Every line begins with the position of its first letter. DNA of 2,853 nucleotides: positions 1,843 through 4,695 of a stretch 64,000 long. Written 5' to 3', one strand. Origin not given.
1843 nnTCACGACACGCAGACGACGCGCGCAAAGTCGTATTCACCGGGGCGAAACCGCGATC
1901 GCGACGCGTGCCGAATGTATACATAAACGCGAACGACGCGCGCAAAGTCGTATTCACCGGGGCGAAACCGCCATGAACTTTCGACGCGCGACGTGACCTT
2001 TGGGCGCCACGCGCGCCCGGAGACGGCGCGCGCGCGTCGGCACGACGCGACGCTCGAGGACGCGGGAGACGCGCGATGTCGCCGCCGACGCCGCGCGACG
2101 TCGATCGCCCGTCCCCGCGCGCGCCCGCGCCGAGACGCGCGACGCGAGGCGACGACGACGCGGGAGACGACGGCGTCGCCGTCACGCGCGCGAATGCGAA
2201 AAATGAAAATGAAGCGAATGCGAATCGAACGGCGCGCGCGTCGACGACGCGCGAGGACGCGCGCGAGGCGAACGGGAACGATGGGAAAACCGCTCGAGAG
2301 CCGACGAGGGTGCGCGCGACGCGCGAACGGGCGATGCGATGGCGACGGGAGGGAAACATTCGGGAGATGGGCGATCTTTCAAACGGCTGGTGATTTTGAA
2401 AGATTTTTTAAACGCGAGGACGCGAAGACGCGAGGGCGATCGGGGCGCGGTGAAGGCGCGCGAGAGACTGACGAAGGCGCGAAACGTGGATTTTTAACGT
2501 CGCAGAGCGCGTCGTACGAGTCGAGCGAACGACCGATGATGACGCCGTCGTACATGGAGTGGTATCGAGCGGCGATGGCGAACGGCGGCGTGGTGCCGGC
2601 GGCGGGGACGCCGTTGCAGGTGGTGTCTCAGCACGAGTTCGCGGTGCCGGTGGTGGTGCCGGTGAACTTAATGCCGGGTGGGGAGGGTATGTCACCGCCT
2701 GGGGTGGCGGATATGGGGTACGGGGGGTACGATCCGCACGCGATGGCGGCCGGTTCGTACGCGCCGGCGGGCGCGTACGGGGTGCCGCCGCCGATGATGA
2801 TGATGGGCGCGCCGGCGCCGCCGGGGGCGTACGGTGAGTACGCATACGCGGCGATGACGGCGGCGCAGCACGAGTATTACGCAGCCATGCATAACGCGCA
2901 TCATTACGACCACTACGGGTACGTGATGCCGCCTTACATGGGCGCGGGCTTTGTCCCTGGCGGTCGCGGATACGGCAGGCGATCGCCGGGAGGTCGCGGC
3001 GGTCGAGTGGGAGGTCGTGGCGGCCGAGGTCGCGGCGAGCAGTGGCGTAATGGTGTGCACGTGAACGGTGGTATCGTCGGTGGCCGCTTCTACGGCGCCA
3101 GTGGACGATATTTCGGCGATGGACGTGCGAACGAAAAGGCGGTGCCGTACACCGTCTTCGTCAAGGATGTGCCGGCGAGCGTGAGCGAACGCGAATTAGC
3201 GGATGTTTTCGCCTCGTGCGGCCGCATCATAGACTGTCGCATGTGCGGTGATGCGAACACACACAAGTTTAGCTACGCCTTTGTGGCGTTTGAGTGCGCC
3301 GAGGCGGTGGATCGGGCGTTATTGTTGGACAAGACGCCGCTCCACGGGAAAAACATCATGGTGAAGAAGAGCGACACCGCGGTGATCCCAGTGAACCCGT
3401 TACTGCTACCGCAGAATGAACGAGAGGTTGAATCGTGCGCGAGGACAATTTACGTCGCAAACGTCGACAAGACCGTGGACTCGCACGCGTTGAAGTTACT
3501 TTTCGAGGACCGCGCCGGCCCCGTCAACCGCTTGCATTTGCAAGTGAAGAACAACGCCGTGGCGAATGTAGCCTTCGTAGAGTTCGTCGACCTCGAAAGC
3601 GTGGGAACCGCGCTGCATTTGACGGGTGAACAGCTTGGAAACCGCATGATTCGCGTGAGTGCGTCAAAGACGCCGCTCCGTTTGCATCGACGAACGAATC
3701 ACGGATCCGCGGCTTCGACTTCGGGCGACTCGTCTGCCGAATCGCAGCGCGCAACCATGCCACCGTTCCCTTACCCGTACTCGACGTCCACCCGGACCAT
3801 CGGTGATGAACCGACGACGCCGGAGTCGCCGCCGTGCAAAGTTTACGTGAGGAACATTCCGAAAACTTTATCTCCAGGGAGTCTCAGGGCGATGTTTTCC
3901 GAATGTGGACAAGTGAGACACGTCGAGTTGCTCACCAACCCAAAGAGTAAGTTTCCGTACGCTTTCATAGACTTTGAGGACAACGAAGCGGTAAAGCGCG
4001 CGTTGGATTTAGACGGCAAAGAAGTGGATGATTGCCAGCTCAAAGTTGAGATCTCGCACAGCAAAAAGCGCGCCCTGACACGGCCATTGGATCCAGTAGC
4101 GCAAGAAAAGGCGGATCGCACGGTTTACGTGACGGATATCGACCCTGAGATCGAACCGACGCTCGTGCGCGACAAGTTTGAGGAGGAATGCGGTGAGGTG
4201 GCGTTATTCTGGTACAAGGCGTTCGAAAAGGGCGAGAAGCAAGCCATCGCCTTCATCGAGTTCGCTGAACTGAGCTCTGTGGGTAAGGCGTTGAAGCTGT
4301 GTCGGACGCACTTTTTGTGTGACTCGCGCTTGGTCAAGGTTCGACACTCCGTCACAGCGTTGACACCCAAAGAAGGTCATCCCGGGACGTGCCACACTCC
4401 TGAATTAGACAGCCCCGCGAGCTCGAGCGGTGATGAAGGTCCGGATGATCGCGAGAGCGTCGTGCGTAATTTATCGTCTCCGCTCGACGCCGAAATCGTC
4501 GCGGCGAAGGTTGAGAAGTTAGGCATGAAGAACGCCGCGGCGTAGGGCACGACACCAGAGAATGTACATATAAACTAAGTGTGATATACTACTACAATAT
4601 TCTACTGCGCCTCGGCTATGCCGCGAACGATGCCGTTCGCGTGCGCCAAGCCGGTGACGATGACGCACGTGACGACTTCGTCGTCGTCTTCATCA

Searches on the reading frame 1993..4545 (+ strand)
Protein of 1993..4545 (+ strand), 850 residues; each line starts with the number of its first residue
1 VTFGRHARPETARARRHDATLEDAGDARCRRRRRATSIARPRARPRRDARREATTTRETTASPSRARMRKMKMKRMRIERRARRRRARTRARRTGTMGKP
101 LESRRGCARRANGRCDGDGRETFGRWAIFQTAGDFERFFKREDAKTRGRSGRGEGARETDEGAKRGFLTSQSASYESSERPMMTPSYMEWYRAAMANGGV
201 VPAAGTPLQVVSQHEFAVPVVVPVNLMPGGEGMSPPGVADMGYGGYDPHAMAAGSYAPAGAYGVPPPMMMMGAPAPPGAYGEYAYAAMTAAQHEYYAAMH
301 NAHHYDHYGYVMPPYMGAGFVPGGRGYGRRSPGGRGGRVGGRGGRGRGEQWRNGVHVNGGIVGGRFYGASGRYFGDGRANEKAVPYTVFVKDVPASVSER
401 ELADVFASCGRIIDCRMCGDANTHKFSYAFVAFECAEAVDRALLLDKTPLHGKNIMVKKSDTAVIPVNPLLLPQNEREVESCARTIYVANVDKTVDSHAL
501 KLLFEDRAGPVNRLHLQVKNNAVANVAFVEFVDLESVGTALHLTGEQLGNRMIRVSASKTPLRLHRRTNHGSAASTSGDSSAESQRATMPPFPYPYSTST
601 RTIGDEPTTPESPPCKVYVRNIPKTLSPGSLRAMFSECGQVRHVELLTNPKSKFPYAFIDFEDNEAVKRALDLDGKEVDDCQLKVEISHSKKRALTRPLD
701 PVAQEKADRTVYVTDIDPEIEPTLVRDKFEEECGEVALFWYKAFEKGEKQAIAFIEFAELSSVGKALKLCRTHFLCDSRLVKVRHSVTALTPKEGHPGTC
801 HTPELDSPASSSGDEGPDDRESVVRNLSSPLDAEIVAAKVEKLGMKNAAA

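Call 82: search_protein_families(library=pfam, proteins=[window:1993-4545:+], max_evalue=0.001)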
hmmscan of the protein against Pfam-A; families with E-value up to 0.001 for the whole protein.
window:1993-4545:+ (850 aa): 6 families
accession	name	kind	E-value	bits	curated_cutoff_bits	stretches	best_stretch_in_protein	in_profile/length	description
PF00076.28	RRM_1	-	1.9e-43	146.6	20.7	3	617-684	1-70/70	RNA recognition motif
PF16842.11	RRM_occluded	-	3.6e-09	36.8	30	1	483-557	1-72/79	Occluded RNA-recognition motif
PF23085.1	RRM_PARP14_3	-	4.4e-09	36.7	24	0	484-540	2-57/82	PARP14, third RRM domain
PF13893.12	RRM_5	-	6.5e-06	26.3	27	0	623-699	36-107/125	RNA recognition motif. (a.k.a. RRM, RBD, or RNP domain)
PF16367.11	RRM_7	-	4.1e-05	23.9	27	0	615-694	2-89/94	RNA recognition motif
PF24572.2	RBD_RDR6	-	7.2e-05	23.3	27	0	653-676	77-100/114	RNA-dependent RNA polymerase 6, RNA-binding domain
